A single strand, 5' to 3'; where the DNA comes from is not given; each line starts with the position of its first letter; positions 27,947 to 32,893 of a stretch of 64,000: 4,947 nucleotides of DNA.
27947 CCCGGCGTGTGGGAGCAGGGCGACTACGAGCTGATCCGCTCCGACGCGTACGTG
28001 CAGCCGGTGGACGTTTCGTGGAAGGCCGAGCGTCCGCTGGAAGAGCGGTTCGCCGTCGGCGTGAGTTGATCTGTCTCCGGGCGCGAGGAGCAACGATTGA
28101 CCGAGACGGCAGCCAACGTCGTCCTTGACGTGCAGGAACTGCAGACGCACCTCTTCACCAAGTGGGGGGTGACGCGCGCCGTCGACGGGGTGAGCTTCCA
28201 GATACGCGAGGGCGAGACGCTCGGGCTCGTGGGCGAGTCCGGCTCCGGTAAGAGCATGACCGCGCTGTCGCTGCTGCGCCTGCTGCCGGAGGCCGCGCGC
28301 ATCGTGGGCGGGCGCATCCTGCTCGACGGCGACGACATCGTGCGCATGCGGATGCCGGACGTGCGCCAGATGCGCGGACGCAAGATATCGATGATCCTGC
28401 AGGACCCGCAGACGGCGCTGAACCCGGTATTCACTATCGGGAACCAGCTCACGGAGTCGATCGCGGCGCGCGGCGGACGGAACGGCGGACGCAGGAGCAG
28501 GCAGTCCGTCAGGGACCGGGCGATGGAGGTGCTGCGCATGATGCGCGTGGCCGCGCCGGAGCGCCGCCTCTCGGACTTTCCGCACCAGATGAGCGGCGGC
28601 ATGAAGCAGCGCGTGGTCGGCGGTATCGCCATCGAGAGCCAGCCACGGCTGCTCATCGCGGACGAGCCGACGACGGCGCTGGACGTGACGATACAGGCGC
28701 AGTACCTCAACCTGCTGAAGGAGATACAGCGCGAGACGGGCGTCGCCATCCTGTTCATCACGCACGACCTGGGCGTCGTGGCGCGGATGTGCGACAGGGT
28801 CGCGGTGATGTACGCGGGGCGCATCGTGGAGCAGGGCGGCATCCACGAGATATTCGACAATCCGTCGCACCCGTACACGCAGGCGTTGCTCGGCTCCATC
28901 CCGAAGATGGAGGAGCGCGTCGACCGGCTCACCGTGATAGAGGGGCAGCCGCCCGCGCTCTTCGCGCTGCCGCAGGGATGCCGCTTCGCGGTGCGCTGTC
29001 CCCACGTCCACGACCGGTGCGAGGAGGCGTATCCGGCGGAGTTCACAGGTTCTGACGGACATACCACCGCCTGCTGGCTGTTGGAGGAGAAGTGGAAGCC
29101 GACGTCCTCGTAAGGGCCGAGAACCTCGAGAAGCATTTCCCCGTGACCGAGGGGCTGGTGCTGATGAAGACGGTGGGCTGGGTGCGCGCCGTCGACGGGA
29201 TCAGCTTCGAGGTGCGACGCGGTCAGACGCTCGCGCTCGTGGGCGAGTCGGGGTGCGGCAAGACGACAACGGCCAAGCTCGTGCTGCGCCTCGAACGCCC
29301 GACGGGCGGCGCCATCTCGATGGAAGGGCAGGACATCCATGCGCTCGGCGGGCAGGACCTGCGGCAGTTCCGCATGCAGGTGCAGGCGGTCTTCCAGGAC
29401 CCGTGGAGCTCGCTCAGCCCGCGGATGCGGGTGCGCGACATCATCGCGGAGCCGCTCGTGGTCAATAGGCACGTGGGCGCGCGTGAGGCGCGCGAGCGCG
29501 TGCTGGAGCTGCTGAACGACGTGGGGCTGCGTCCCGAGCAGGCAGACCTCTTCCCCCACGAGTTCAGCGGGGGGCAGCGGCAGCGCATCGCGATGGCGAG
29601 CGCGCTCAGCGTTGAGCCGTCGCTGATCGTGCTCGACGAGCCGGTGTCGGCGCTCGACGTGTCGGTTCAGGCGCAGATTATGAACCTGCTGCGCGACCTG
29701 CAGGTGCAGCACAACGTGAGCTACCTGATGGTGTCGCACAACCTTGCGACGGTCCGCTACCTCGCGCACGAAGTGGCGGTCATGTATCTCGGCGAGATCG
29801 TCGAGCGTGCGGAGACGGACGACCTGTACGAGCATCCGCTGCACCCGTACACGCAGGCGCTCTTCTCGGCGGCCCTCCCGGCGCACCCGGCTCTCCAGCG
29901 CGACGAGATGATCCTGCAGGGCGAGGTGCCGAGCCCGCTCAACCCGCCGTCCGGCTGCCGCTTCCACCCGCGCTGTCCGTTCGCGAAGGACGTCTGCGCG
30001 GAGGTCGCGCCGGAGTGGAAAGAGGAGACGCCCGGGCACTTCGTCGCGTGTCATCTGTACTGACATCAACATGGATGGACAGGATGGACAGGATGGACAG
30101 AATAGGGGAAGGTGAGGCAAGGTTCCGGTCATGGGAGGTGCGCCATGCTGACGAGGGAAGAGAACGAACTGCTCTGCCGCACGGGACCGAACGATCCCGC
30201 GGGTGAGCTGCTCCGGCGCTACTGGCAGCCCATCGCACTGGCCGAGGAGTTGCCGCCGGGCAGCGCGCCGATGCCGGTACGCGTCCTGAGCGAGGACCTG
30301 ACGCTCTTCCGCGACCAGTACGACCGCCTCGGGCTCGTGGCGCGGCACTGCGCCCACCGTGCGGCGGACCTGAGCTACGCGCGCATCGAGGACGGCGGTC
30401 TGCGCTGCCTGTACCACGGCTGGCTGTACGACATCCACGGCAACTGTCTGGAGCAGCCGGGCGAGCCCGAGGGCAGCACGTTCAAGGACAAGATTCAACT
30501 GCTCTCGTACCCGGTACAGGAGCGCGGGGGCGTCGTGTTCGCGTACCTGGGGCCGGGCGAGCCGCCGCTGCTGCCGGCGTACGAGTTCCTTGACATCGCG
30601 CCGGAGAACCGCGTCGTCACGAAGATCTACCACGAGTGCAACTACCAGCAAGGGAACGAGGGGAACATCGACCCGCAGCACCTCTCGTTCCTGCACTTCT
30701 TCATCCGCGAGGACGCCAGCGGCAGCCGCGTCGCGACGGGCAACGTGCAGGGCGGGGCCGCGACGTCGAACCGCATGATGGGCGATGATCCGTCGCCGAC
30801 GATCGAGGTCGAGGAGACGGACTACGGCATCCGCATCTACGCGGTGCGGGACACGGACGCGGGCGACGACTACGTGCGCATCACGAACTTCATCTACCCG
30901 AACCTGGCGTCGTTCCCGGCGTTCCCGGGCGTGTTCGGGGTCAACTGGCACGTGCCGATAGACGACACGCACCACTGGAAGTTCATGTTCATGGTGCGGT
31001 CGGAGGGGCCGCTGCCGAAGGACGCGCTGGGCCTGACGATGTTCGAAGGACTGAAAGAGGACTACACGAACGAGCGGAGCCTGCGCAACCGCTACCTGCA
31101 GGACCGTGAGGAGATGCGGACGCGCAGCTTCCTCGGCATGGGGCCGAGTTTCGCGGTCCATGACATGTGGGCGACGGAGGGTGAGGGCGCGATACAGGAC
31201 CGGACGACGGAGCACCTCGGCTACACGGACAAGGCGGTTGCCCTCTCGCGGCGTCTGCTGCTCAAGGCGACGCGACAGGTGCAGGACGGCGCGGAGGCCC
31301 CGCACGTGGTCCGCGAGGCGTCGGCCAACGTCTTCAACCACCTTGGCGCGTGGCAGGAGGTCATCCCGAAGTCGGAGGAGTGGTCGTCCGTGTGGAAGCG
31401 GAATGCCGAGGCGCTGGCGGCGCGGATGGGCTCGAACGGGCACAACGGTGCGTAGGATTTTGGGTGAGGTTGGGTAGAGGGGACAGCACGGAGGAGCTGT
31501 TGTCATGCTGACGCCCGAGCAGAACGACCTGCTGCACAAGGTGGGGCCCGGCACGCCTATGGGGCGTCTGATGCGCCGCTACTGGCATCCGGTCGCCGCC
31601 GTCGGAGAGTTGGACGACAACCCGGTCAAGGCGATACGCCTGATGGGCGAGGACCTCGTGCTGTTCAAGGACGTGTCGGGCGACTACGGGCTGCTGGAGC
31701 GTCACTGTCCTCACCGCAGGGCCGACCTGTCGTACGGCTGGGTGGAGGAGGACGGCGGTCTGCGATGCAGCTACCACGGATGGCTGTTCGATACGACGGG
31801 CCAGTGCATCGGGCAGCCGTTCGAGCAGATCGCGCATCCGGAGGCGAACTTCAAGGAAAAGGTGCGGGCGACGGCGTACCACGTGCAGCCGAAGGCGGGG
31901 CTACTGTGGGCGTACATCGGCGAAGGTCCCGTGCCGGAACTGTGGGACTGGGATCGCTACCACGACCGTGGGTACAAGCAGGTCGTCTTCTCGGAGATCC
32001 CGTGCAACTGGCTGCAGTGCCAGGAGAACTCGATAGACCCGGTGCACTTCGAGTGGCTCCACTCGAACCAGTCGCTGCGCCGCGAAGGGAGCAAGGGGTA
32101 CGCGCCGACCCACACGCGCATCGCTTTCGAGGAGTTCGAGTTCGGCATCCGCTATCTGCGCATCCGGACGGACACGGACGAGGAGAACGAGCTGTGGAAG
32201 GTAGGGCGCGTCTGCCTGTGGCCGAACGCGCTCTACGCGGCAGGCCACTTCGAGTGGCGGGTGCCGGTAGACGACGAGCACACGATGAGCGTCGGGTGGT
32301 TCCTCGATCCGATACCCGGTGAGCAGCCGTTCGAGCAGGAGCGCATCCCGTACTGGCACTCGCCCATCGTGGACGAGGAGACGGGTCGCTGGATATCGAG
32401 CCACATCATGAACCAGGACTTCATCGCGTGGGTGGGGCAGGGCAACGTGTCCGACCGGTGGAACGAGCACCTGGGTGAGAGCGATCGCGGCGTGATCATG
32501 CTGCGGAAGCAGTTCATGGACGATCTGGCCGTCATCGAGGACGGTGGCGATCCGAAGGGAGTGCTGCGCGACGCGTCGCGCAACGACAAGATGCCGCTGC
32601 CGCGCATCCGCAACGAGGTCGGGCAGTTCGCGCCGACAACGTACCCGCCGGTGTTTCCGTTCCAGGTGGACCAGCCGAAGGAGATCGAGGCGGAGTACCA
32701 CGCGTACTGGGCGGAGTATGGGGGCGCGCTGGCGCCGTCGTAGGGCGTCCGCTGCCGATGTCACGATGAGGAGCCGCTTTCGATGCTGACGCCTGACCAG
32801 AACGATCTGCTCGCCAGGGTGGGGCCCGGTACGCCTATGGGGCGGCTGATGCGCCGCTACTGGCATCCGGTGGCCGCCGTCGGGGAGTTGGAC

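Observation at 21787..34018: Peptide-type ABC importer split across divergent operons, with its ATPase genes embedded among four Rieske oxygenase genes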

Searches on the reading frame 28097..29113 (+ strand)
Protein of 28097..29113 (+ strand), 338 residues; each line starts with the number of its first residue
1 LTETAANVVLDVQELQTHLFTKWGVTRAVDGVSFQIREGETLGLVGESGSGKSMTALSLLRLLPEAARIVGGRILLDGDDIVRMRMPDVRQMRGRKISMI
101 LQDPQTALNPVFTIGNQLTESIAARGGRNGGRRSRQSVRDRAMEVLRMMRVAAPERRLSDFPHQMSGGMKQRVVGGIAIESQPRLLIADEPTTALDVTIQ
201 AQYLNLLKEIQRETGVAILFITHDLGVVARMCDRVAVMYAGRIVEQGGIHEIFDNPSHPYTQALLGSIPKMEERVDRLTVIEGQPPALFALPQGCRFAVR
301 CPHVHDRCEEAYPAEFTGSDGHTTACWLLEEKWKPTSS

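Call 3: search_protein_families(library=pfam, proteins=[window:28097-29113:+])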
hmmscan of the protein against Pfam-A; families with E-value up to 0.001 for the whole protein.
window:28097-29113:+ (338 aa): 4 families
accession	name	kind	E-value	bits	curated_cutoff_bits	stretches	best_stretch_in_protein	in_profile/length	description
PF00005.33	ABC_tran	-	3.5e-24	86.4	25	1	30-193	2-137/137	ABC transporter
PF08352.17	oligo_HPY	-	1.1e-20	74.2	27.1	1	244-308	1-65/65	Oligopeptide/dipeptide transporter, C-terminal region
PF13401.12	AAA_22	-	9.9e-06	26.3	27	1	44-221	10-121/130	AAA domain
PF13304.12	AAA_21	-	0.00024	21.7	27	0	162-228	235-303/304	AAA domain, putative AbiEii toxin, Type IV TA system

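Call 4: search_protein_families(library=ncbifam, proteins=[window:28097-29113:+])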
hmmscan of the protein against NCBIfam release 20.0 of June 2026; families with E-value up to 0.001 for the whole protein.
window:28097-29113:+ (338 aa): 185 families (the best 25 are shown)
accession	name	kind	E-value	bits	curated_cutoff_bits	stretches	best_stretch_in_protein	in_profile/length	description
NF007010.1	PRK09473.1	subfamily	4.9e-97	324.5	575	1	10-332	2-317/318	oligopeptide ABC transporter ATP-binding protein OppD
NF043079.1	MMSYN1_0167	equivalog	4.7e-95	319.4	740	2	88-332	299-538/561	oligopeptide ABC transporter ATP-binding protein OppD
NF008246.0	PRK11022.1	equivalog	1.8e-93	313.2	541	1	9-336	3-325/326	dipeptide ABC transporter ATP-binding protein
NF011713.0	PRK15134.1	equivalog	3.8e-79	266.7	834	1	8-271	4-263/529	microcin C ABC transporter ATP-binding protein YejF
NF007613.0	PRK10261.1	equivalog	3.7e-77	260.2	1077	1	4-272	7-276/623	glutathione ABC transporter ATP-binding protein GsiA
TIGR02770.1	nickel_nikD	equivalog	3.6e-76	255.6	318.7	1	29-266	2-227/230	nickel import ATP-binding protein NikD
NF011659.0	PRK15079.1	equivalog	3.8e-76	255.9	540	1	7-328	18-330/334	murein tripeptide/oligopeptide ABC transporter ATP binding protein OppF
NF008453.0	PRK11308.1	subfamily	7.7e-75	252.2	408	1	14-333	23-330/334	dipeptide ABC transporter ATP-binding protein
NF011674.0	PRK15093.1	equivalog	2.7e-69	233.8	627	1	9-327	3-322/330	putrescine export ABC transporter ATP-binding protein SapD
NF047576.1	opine_ATP_CntF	equivalog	6.8e-68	228.7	385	1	10-276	3-261/264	staphylopine uptake ABC transporter ATP-binding protein CntF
NF047578.1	opine_ATP_CntD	equivalog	2.9e-67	226.7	380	1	10-277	3-262/266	staphylopine uptake ABC transporter ATP-binding protein CntD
NF043071.1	DppF_dipep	equivalog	5.7e-64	216.6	660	1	15-330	25-328/331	dipeptide ABC transporter ATP-binding subunit DppF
NF043078.1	MMSYN1_0168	equivalog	2.8e-52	178.2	800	2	157-272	486-601/649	oligopeptide ABC transporter ATP-binding protein OppF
TIGR02769.1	nickel_nikE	equivalog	2.6e-46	158.2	332.55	1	18-268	16-253/265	nickel import ATP-binding protein NikE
NF007739.0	PRK10419.1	subfamily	1.4e-45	156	354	1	19-269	18-259/268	nickel ABC transporter ATP-binding protein NikE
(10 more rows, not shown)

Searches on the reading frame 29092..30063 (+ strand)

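Call 3: search_protein_families(library=pfam, proteins=[window:29092-30063:+])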
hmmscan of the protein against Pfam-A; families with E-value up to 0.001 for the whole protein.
window:29092-30063:+ (323 aa): 6 families
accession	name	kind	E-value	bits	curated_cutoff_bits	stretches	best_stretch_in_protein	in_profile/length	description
PF00005.33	ABC_tran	-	4.7e-33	115.1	25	1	35-185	2-136/137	ABC transporter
PF08352.17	oligo_HPY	-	1e-18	67.9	27.1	1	237-302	1-65/65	Oligopeptide/dipeptide transporter, C-terminal region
PF13304.12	AAA_21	-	1.9e-05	25.3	27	1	155-217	235-299/304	AAA domain, putative AbiEii toxin, Type IV TA system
PF13191.12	AAA_16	-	2e-05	25.6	32.6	1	41-209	19-164/167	AAA ATPase domain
PF13401.12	AAA_22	-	6.9e-05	23.6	27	1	44-213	5-120/130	AAA domain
PF02463.25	SMC_N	-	0.00019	21.4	40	0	135-224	121-205/220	RecF/RecN/SMC N terminal domain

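Call 4: search_protein_families(library=ncbifam, proteins=[window:29092-30063:+])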
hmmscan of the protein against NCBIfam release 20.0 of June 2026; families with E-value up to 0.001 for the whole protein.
window:29092-30063:+ (323 aa): 188 families (the best 25 are shown)
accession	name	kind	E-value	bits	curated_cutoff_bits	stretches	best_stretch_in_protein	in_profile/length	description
NF008453.0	PRK11308.1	subfamily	8.3e-121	403.3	408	1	3-321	9-324/334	dipeptide ABC transporter ATP-binding protein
NF043071.1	DppF_dipep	equivalog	4.4e-102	341.9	660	1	4-320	11-324/331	dipeptide ABC transporter ATP-binding subunit DppF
NF011659.0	PRK15079.1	equivalog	2.3e-97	325.7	540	1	3-320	8-328/334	murein tripeptide/oligopeptide ABC transporter ATP binding protein OppF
NF007613.0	PRK10261.1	equivalog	1.4e-83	281.4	1077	1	3-282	310-589/623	glutathione ABC transporter ATP-binding protein GsiA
NF011713.0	PRK15134.1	equivalog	1.3e-76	258.4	834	1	3-259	272-527/529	microcin C ABC transporter ATP-binding protein YejF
TIGR02769.1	nickel_nikE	equivalog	1.8e-72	244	332.55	1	6-268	2-260/265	nickel import ATP-binding protein NikE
NF043078.1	MMSYN1_0168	equivalog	3.4e-70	237.4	800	3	136-274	472-610/649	oligopeptide ABC transporter ATP-binding protein OppF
NF007739.0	PRK10419.1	subfamily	4.5e-70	236.2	354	1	6-271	3-264/268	nickel ABC transporter ATP-binding protein NikE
NF007010.1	PRK09473.1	subfamily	1.1e-66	224.8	575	1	28-321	15-312/318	oligopeptide ABC transporter ATP-binding protein OppD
NF008246.0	PRK11022.1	equivalog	2.4e-65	220.8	541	1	31-322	20-316/326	dipeptide ABC transporter ATP-binding protein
NF011692.0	PRK15112.1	equivalog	1.5e-57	195.3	452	1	4-260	3-253/269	putrescine export ABC transporter ATP-binding protein SapF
NF043079.1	MMSYN1_0167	equivalog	1.3e-54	185.9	740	1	88-317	298-529/561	oligopeptide ABC transporter ATP-binding protein OppD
TIGR02770.1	nickel_nikD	equivalog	5.8e-52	176.4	318.7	1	34-261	2-229/230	nickel import ATP-binding protein NikD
NF047576.1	opine_ATP_CntF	equivalog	1.1e-48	165.7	385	1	33-261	19-253/264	staphylopine uptake ABC transporter ATP-binding protein CntF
NF047578.1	opine_ATP_CntD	equivalog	4.7e-48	163.7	380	1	33-261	19-253/266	staphylopine uptake ABC transporter ATP-binding protein CntD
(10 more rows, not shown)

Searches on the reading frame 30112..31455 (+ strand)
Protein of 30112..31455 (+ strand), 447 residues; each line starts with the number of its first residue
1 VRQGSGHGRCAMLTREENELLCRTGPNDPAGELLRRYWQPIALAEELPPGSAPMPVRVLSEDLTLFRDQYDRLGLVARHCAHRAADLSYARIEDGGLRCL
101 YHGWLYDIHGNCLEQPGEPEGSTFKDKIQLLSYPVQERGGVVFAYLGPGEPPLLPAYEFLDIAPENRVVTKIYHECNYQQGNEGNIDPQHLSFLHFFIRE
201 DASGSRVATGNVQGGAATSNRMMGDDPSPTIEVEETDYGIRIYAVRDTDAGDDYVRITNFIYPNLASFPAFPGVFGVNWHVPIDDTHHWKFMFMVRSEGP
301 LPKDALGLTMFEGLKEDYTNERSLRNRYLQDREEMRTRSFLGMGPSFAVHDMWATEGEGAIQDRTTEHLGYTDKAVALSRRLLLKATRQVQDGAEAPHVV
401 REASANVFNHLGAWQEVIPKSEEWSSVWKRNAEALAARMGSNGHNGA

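Call 3: search_protein_families(library=pfam, proteins=[window:30112-31455:+])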
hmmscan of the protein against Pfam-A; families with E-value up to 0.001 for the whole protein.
window:30112-31455:+ (447 aa): 2 families
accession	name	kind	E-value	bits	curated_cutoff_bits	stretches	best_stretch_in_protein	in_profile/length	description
PF19301.5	LigXa_C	-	9.4e-33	114.1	27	1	162-431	17-288/304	LigXa C-terminal domain like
PF00355.32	Rieske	-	5.6e-15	55.5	20.3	1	38-120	2-83/88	Rieske [2Fe-2S] domain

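Call 4: search_protein_families(library=ncbifam, proteins=[window:30112-31455:+])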
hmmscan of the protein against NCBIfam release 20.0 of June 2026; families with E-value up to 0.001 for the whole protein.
window:30112-31455:+ (447 aa): 3 families
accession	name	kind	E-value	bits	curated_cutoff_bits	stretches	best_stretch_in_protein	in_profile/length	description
NF052579.1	BetMthstMoxSdmAMthl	equivalog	5.7e-16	58.4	600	1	36-153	16-131/351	4beta-methylsterol monooxygenase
NF058607.1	GlBtMonoOxGbcA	equivalog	6.9e-05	21.4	670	1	33-148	51-167/420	glycine betaine monooxygenase oxygenase subunit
NF041683.1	ant_diox_AndAb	equivalog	0.00054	20.1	150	0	38-110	2-72/100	anthranilate 1,2-dioxygenase ferredoxin subunit AndAb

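Call 26: search_solved_structures(query=window:30145-31455:+, max_evalue=1e-15)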
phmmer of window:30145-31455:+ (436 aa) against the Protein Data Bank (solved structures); distinct sequences matched with E-value up to 1e-15: 3.
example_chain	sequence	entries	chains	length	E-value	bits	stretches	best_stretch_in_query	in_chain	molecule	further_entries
7fjl_A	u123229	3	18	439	7.2e-70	239.5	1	1-415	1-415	Rieske (2Fe-2S) domain protein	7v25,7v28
7fhr_A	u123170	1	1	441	3.9e-62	214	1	1-289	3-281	Putative Phthalate 4,5-dioxygenase, subunit alpha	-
9ina_A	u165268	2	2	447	3.3e-54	187.9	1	3-388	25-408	Rieske (2Fe-2S) domain protein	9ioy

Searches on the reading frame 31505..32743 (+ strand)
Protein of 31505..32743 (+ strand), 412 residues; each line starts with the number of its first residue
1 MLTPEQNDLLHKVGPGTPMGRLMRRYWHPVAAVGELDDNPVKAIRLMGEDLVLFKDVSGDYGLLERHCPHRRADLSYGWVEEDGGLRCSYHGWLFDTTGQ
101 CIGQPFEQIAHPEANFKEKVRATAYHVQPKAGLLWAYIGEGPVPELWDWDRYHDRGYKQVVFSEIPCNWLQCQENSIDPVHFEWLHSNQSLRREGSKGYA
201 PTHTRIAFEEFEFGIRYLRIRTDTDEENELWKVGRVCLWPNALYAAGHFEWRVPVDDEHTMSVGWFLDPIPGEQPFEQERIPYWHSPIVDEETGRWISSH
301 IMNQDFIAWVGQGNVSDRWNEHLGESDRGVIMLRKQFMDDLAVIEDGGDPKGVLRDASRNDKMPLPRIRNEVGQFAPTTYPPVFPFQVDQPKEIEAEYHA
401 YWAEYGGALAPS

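Call 3: search_protein_families(library=pfam, proteins=[window:31505-32743:+])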
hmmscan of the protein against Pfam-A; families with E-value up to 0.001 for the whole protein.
window:31505-32743:+ (412 aa): 2 families
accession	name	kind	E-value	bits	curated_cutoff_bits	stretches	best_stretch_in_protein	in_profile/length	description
PF00355.32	Rieske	-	1.1e-19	70.5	20.3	1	27-106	2-80/88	Rieske [2Fe-2S] domain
PF19301.5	LigXa_C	-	8.9e-11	41.9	27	1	301-353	206-258/304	LigXa C-terminal domain like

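Call 4: search_protein_families(library=ncbifam, proteins=[window:31505-32743:+])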
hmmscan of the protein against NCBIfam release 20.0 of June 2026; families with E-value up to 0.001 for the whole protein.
window:31505-32743:+ (412 aa): 6 families
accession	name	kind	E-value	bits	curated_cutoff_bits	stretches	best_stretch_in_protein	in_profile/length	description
NF052579.1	BetMthstMoxSdmAMthl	equivalog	3.1e-18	65.9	600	1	25-140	16-128/351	4beta-methylsterol monooxygenase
NF041683.1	ant_diox_AndAb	equivalog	1.3e-07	31.8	150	1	27-105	2-79/100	anthranilate 1,2-dioxygenase ferredoxin subunit AndAb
NF042946.1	3PPDioc_HcaE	equivalog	7.6e-06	25.2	830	1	25-123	37-136/450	3-phenylpropionate/cinnamic acid dioxygenase subunit alpha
NF042948.2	3PPDioc_HcaC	equivalog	0.00018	21.7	150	1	33-106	9-82/105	3-phenylpropionate/cinnamic acid dioxygenase ferredoxin subunit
NF007422.0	PRK09965.1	equivalog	0.00024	21.1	113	1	43-107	17-81/106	bifunctional 3-phenylpropionate/cinnamic acid dioxygenase ferredoxin subunit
TIGR02378.1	nirD_assim_sml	equivalog_domain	0.00032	20.8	74.65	1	27-116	2-96/105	nitrite reductase small subunit NirD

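Call 27: search_solved_structures(query=window:31505-32743:+, max_evalue=1e-12)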
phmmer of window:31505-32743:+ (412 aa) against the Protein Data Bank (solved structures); distinct sequences matched with E-value up to 1e-12: 7.
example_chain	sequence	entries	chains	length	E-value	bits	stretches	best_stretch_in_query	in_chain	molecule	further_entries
7fjl_A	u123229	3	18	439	3.3e-51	177.8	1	1-260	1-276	Rieske (2Fe-2S) domain protein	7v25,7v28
7fhr_A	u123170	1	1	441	7.1e-43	150.3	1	1-269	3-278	Putative Phthalate 4,5-dioxygenase, subunit alpha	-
9ina_A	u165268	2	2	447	7.6e-29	104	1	4-305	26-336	Rieske (2Fe-2S) domain protein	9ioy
6wn3_A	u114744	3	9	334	8.1e-20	74.3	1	23-188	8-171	SxtT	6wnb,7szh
6wnc_A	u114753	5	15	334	4.3e-18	68.6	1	23-188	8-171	SxtDIOX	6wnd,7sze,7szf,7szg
6icp_A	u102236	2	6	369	2.3e-13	53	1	22-140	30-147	Methylxanthine N1-demethylase NdmA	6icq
6ick_A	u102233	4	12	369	2.3e-13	53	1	22-140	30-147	Methylxanthine N1-demethylase NdmA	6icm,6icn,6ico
